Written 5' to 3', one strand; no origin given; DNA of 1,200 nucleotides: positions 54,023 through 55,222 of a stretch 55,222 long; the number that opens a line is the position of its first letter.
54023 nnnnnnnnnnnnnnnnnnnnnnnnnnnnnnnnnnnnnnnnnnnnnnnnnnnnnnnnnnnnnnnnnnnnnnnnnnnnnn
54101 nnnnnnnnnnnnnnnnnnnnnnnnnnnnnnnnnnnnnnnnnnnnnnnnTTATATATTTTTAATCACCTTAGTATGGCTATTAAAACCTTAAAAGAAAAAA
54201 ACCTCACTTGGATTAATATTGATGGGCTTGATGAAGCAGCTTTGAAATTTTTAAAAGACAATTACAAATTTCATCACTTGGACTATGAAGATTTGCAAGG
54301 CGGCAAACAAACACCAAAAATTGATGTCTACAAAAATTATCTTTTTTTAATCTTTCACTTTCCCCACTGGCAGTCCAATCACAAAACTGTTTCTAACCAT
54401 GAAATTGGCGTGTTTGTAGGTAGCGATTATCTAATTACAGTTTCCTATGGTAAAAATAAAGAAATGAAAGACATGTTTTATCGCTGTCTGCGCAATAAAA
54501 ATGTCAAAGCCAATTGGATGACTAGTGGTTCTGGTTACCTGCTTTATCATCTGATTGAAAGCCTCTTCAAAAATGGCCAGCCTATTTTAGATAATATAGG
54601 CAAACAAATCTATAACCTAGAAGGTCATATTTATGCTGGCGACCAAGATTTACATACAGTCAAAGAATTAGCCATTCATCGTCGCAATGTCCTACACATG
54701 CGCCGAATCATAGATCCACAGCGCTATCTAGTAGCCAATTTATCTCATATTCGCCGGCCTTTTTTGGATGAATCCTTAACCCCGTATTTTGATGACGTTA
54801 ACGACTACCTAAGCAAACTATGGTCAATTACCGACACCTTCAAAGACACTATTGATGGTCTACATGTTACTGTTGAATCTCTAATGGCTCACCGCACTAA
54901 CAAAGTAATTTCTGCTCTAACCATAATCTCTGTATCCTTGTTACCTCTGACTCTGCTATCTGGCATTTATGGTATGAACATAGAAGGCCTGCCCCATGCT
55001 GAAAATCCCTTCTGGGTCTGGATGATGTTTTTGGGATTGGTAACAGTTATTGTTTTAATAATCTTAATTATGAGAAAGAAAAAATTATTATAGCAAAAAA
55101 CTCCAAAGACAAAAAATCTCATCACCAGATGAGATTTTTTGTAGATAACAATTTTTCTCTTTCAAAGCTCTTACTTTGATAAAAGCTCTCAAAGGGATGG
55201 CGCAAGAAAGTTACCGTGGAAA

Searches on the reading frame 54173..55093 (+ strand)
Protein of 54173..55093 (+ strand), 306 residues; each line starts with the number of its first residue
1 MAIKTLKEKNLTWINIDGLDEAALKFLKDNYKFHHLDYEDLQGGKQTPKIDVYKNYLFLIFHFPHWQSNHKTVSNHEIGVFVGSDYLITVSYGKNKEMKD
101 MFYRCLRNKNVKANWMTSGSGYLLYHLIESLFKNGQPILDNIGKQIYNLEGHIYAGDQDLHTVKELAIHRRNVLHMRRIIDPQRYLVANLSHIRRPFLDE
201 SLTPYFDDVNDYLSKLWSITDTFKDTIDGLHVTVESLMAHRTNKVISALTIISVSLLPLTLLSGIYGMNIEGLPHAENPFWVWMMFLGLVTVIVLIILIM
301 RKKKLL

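Call 26: search_protein_families(library=pfam, proteins=[window:54173-55093:+], max_evalue=0.00001)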
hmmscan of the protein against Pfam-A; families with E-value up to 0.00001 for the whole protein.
window:54173-55093:+ (306 aa): 1 family
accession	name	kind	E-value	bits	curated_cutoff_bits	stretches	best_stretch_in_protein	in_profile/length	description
PF01544.23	CorA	-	1.8e-56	192.1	27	1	9-300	2-289/292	CorA-like Mg2+ transporter protein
